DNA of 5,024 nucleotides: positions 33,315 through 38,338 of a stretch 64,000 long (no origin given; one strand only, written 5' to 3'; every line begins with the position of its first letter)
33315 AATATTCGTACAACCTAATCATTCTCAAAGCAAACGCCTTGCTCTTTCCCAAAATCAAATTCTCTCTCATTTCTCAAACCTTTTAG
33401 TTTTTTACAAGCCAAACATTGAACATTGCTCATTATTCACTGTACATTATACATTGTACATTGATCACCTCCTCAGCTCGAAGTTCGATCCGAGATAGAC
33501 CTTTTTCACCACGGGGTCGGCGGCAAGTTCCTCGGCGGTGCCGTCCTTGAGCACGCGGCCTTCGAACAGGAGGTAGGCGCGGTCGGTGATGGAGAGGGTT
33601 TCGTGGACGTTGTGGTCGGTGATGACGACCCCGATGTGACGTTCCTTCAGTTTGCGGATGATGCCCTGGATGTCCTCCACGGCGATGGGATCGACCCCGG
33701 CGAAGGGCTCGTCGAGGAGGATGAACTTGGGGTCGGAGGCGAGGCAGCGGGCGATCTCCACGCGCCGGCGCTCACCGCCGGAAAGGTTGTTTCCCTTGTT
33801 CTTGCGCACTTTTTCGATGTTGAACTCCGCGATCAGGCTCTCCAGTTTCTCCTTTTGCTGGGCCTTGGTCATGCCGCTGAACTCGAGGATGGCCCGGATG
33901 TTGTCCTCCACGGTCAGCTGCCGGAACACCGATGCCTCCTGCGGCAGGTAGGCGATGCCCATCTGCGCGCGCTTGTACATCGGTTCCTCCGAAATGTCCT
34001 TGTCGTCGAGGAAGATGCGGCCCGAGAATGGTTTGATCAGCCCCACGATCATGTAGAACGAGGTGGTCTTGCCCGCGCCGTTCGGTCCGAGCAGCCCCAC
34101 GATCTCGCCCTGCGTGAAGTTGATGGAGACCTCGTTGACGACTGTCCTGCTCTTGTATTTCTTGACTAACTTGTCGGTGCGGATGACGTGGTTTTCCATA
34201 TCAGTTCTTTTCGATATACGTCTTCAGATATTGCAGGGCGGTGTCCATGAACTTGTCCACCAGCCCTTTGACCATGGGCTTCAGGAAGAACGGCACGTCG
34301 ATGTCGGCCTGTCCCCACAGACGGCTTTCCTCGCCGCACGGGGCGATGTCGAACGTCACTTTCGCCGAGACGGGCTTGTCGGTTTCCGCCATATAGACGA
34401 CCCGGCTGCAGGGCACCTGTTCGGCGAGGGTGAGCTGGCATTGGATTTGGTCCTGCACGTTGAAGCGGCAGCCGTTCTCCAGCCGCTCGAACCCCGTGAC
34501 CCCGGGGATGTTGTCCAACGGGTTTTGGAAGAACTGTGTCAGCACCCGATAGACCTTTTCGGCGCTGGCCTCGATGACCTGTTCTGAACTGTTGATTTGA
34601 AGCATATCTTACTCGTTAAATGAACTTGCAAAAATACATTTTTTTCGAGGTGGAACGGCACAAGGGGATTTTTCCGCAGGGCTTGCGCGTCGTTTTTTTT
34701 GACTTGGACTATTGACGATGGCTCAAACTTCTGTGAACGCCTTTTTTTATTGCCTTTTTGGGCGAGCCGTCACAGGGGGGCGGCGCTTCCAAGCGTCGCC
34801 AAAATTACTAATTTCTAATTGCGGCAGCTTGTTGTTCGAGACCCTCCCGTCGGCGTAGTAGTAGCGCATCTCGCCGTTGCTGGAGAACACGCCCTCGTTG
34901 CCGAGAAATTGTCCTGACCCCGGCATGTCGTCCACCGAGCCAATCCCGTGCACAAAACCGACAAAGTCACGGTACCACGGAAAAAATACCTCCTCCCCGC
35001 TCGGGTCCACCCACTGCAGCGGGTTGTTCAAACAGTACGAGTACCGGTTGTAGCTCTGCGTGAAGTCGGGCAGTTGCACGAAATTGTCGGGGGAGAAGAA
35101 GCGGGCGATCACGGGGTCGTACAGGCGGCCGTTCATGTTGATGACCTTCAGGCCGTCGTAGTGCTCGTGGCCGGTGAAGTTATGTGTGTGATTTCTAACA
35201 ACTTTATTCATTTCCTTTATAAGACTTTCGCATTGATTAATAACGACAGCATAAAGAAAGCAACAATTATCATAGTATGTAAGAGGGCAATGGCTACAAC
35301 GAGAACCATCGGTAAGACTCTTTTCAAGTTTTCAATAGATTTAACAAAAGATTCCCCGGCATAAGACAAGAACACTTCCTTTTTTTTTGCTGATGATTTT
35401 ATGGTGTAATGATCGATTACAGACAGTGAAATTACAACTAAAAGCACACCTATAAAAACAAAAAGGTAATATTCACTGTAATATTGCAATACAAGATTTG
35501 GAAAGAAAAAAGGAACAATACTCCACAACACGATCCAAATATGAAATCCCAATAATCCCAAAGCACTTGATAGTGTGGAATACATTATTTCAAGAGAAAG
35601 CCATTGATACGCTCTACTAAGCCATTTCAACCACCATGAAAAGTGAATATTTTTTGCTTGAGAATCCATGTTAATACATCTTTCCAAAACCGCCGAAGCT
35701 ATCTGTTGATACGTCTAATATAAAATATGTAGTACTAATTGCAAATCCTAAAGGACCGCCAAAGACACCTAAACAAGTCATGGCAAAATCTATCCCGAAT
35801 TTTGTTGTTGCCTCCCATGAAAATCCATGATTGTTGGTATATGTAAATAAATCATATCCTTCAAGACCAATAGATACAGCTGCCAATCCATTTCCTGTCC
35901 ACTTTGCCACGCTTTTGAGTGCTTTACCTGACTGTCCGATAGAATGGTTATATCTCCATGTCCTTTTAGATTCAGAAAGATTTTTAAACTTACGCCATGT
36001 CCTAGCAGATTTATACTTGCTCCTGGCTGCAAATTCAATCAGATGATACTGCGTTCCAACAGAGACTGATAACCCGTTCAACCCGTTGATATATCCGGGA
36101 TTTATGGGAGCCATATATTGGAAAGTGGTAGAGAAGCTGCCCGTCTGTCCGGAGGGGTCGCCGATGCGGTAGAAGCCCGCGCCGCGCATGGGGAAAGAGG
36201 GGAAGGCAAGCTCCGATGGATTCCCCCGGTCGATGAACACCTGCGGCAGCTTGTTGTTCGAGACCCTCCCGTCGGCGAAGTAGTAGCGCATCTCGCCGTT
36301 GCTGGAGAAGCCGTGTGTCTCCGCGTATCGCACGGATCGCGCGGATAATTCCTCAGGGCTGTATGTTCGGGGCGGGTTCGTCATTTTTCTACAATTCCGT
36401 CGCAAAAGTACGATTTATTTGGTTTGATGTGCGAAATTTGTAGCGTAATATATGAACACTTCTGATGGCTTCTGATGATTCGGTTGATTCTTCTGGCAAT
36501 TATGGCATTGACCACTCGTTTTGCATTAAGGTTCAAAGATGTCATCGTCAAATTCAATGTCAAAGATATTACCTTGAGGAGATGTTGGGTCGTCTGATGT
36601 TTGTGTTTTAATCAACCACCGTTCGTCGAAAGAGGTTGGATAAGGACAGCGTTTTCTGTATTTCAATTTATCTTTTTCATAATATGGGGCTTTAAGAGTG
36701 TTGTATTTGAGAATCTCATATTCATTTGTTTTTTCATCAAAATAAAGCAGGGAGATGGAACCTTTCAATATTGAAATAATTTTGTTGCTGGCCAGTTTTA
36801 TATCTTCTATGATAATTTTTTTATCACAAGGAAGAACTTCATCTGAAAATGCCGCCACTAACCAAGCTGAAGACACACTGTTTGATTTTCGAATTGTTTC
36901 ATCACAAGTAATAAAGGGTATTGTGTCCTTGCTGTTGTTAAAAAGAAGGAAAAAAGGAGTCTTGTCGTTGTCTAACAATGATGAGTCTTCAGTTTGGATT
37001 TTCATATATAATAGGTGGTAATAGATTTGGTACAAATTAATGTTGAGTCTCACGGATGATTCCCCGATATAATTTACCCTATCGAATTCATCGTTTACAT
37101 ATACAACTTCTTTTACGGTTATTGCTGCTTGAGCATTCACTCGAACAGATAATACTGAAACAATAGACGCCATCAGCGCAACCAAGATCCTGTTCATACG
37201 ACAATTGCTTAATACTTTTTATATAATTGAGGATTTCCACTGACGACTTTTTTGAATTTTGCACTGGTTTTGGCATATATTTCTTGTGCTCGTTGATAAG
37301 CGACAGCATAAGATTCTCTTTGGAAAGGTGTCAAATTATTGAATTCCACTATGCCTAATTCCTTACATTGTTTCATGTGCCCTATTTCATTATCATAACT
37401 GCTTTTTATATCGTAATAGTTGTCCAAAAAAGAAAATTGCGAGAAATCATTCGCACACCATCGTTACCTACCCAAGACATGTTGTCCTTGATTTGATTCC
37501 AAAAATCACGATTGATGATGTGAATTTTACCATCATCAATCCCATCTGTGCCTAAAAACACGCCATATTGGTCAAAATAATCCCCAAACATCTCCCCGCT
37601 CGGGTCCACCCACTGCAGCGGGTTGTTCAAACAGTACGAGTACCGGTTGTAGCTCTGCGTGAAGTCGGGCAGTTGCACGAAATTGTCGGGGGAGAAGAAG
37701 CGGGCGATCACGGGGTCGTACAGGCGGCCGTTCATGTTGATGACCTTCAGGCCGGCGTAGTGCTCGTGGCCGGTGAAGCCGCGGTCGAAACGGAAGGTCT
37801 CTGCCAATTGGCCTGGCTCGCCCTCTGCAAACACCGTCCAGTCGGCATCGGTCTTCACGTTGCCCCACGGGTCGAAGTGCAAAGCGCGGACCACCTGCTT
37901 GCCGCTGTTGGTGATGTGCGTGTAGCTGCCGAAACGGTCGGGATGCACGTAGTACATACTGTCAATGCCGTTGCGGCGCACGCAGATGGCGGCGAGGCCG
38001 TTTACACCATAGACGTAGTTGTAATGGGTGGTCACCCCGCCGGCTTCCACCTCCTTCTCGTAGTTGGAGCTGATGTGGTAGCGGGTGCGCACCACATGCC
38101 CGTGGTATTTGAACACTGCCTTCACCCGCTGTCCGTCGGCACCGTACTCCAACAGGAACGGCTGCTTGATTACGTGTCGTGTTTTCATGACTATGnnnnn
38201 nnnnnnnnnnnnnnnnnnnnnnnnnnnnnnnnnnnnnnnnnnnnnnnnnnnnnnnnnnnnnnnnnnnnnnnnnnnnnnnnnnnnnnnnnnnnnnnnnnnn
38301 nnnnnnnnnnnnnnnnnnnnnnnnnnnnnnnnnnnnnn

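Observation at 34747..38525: Second, unrelated RHS fragment array (array B) inserted next to the lptB operon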

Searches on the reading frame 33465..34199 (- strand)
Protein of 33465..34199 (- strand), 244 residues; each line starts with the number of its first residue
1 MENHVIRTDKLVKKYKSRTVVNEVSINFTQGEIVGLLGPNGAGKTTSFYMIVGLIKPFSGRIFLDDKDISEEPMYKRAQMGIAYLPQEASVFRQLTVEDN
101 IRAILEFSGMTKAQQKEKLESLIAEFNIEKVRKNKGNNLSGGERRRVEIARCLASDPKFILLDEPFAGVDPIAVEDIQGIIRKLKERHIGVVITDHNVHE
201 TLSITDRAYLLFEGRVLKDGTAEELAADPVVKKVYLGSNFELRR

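Call 21: find_encoding_contigs(protein=window:33465-34199:-, flank=10000, max_places=10)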
Protein window:33465-34199:- (244 aa): 21 contigs read that carry it; 10 places shown.
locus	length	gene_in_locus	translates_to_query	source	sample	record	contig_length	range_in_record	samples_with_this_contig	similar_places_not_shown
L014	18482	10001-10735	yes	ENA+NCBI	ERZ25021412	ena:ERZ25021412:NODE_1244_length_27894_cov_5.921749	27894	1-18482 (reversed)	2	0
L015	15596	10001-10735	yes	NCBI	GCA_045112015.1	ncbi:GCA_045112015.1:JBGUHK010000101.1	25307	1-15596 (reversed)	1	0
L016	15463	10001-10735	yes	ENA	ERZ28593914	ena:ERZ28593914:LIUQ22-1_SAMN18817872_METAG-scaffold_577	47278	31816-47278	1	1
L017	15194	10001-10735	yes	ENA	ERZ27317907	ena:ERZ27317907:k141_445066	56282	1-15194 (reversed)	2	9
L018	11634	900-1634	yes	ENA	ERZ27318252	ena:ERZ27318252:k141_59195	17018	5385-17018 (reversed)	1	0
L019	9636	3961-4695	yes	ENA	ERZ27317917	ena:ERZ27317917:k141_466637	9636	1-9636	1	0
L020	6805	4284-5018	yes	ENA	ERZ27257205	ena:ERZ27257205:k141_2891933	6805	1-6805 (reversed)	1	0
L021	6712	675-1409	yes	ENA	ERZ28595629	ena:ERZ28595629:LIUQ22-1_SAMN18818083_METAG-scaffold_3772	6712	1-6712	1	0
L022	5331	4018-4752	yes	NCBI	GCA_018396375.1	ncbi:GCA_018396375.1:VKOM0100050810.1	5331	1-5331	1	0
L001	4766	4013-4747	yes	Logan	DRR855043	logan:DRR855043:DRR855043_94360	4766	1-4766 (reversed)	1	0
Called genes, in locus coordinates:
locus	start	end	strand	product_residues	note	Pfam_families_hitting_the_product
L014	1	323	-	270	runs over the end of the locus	PF00318:Ribosomal_S2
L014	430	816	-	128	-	PF00380:Ribosomal_S9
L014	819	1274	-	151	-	PF00572:Ribosomal_L13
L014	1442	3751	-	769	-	PF01734:Patatin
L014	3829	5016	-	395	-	PF01306:LacY_symp, PF07690:MFS_1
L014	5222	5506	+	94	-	-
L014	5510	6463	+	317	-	PF01551:Peptidase_M23, PF01476:LysM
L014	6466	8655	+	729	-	PF23743:Beta-prop_BBS7 (faint), PF13517:FG-GAP_3, PF01839:FG-GAP (weak), PF18962:Por_Secre_tail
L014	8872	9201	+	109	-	PF18962:Por_Secre_tail (weak)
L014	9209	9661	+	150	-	-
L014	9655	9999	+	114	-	-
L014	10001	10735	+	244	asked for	PF00005:ABC_tran, PF13304:AAA_21 (faint)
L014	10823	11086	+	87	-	PF05635:23S_rRNA_IVP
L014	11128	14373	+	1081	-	PF07719:TPR_2 (faint), PF13176:TPR_7 (faint), PF13428:TPR_14 (faint), PF17874:TPR_MalT (faint), PF00515:TPR_1 (faint), PF13424:TPR_12 (faint), PF13181:TPR_8 (faint)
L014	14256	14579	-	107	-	-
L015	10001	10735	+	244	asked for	PF00005:ABC_tran, PF13304:AAA_21 (faint)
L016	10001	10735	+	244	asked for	PF00005:ABC_tran, PF13304:AAA_21 (faint)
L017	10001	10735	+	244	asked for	PF00005:ABC_tran, PF13304:AAA_21 (faint)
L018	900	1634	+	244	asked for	PF00005:ABC_tran, PF13304:AAA_21 (faint)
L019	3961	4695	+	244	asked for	PF00005:ABC_tran, PF13304:AAA_21 (faint)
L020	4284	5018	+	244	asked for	PF00005:ABC_tran, PF13304:AAA_21 (faint)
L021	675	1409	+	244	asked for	PF00005:ABC_tran, PF13304:AAA_21 (faint)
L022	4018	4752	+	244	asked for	PF00005:ABC_tran, PF13304:AAA_21 (faint)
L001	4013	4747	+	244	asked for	PF00005:ABC_tran, PF13304:AAA_21 (faint)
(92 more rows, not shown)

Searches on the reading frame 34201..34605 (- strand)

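Call 3: search_protein_families(library=pfam, proteins=[window:34201-34605:-], max_evalue=0.1)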
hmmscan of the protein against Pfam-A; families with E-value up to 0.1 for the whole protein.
window:34201-34605:- (134 aa): 1 family
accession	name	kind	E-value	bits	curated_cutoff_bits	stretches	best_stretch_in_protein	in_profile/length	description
PF10604.15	Polyketide_cyc2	-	9.9e-07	29.6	27.4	1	7-132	6-142/142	Polyketide cyclase / dehydrase and lipid transport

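Call 4: search_protein_families(library=ncbifam, proteins=[window:34201-34605:-], max_evalue=0.1)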
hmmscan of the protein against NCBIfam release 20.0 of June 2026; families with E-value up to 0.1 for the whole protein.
window:34201-34605:- (134 aa): 0 families

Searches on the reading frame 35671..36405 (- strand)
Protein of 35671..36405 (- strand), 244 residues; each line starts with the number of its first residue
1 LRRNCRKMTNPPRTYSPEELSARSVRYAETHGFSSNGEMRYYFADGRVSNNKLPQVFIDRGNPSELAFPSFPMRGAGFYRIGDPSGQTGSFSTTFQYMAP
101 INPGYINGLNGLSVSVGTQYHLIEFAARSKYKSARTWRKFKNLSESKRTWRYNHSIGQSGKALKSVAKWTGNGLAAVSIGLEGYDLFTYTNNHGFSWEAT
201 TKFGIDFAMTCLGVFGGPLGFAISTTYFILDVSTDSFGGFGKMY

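Call 3: search_protein_families(library=pfam, proteins=[window:35671-36405:-], max_evalue=0.1)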
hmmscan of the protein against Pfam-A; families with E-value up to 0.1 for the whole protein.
window:35671-36405:- (244 aa): 0 families

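Call 4: search_protein_families(library=ncbifam, proteins=[window:35671-36405:-], max_evalue=0.1)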
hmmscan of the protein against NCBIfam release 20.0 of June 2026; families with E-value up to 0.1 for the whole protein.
window:35671-36405:- (244 aa): 1 family
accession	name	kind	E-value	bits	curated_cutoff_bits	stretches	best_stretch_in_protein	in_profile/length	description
NF053698.1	bfe1_fam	equivalog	0.019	14.5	315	1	129-238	194-304/313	Bfe1 family T6SS effector protein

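Call 41: search_solved_structures(query=window:35671-36384:-, max_evalue=10)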
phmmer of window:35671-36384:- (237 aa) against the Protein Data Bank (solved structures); distinct sequences matched with E-value up to 10: 2.
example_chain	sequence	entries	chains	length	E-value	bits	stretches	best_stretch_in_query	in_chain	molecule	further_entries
2c40_A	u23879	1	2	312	0.64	12.8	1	175-232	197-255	INOSINE-URIDINE PREFERRING NUCLEOSIDE HYDROLASE FAMILY PROTEIN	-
1kv4_A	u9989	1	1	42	1.4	11.7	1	154-183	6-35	moricin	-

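Call 42: search_protein_families(library=padloc, proteins=[window:35671-36384:-], max_evalue=0.1)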
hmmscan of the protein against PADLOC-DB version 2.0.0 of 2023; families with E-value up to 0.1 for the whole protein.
window:35671-36384:- (237 aa): 0 families

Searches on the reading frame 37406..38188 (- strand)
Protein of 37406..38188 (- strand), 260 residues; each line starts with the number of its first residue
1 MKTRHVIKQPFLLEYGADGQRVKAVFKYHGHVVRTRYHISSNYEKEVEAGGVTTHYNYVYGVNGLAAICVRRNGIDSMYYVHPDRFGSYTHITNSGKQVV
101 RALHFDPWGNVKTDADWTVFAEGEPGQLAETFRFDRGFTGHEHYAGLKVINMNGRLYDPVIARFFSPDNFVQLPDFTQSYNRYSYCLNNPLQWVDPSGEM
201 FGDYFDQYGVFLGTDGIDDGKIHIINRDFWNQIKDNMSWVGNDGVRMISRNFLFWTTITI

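Call 3: search_protein_families(library=pfam, proteins=[window:37406-38188:-], max_evalue=0.1)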
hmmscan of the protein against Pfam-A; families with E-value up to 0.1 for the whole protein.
window:37406-38188:- (260 aa): 0 families

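Call 4: search_protein_families(library=ncbifam, proteins=[window:37406-38188:-], max_evalue=0.1)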
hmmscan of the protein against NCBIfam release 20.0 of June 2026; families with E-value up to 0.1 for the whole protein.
window:37406-38188:- (260 aa): 1 family
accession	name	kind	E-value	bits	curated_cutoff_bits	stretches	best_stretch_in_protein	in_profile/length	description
TIGR03696.1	Rhs_assc_core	domain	3e-17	62.9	32.5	1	106-198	2-75/76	RHS repeat-associated core domain-containing protein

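Call 8: find_encoding_contigs(protein=window:37406-38188:-, flank=10000, max_places=10)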
Protein window:37406-38188:- (260 aa): no gene with exactly this product is on record in the collection.

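Call 12: find_homologous_proteins(query=window:37406-38188:-)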
Query window:37406-38188:- (260 aa): 2233 proteins with E <= 0.001 among 2367 candidates; the best 120 are listed.
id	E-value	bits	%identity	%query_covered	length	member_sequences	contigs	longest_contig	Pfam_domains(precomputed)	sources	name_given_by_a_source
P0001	4.3e-170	583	97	97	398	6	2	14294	PF25023.2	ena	-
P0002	1.2e-145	502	87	93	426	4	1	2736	PF25023.2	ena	-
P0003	3.0e-111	390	85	73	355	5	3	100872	PF25023.2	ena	-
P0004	4.2e-111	389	84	73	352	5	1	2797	PF25023.2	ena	-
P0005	1.4e-108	381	84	73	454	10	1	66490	PF25023.2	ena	-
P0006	4.0e-103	363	74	82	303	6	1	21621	PF25023.2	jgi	jgi:RHS repeat-associated core domain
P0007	4.0e-82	294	70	72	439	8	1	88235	PF25023.2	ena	-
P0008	8.6e-82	293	83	58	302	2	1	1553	PF15638.12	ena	-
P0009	7.4e-81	290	85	54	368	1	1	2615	PF25023.2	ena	-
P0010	2.0e-78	282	64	72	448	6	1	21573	PF15528.12,PF25023.2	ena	-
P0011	7.1e-78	280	71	60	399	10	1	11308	PF25023.2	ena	-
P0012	2.3e-77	278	65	72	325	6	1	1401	PF25023.2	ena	-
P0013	2.4e-77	278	72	65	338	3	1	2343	PF25023.2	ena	-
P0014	1.9e-76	276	69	70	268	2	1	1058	PF25023.2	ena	-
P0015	2.6e-75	272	76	59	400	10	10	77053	PF25023.2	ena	-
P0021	2.3e-74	269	76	59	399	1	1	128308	PF25023.2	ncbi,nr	ncbi:MAG: RHS repeat-associated core domain-containing protein [Bacteroidales bacterium]|nr:RHS repe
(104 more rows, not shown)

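Call 27: search_protein_families(library=pfam, proteins=[P0001, P0015], max_evalue=0.01)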
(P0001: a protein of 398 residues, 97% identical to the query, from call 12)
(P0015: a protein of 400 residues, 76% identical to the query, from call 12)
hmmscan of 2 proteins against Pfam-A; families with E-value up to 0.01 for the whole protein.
P0001 (398 aa): 0 families

P0015 (400 aa): 0 families

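Call 42: search_protein_families(library=padloc, proteins=[P0001], max_evalue=0.1)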
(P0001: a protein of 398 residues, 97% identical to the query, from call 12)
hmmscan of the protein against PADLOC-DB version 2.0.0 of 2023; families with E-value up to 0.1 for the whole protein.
P0001 (398 aa): 0 families

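Call 43: search_protein_families(library=ncbifam, proteins=[P0015, P0021, P0001, P0005, P0007], max_evalue=0.1)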
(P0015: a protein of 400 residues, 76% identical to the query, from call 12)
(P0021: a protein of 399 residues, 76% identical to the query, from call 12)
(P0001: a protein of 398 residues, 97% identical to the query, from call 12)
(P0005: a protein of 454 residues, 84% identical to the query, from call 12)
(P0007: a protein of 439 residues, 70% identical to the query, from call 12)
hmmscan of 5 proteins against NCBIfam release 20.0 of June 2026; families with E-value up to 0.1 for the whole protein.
P0015 (400 aa): 2 families
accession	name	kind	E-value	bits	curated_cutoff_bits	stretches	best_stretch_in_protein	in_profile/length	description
TIGR03696.1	Rhs_assc_core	domain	3.6e-17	62.6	32.5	1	59-152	2-75/76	RHS repeat-associated core domain-containing protein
NF053698.1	bfe1_fam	equivalog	0.091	12.2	315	0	318-394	229-304/313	Bfe1 family T6SS effector protein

P0021 (399 aa): 1 family
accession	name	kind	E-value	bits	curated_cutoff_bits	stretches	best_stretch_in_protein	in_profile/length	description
TIGR03696.1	Rhs_assc_core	domain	2.2e-17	63.3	32.5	1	58-151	2-75/76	RHS repeat-associated core domain-containing protein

P0001 (398 aa): 1 family
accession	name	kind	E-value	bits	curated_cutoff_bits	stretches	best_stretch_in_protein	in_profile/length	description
TIGR03696.1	Rhs_assc_core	domain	2.5e-16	59.9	32.5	1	106-198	2-75/76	RHS repeat-associated core domain-containing protein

P0005 (454 aa): 1 family
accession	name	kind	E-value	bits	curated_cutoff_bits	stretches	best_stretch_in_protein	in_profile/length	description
TIGR03696.1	Rhs_assc_core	domain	3.3e-17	62.7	32.5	1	133-225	2-75/76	RHS repeat-associated core domain-containing protein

P0007 (439 aa): 1 family
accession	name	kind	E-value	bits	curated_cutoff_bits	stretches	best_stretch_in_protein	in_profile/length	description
TIGR03696.1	Rhs_assc_core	domain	4.4e-18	65.6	32.5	1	103-195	2-75/76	RHS repeat-associated core domain-containing protein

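Call 45: search_protein_families(library=pfam, proteins=[P0008, P0001], max_evalue=1)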
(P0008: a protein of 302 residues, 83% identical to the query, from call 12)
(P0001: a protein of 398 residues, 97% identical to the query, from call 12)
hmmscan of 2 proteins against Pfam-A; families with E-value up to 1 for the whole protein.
P0008 (302 aa): 2 families
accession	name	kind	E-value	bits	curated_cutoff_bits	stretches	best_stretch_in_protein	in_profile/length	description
PF15638.11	Tox-MPTase2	-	6.4e-08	33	25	1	203-298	72-161/196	Metallopeptidase toxin 2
PF08228.16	RNase_P_pop3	-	0.24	11.9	22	1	207-251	27-74/158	RNase P subunit Pop3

P0001 (398 aa): 1 family
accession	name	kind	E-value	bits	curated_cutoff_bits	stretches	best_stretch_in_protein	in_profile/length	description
PF22693.1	MACPF_1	-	0.16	12.1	27.5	1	22-49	135-162/265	Fungal MACPF-like domain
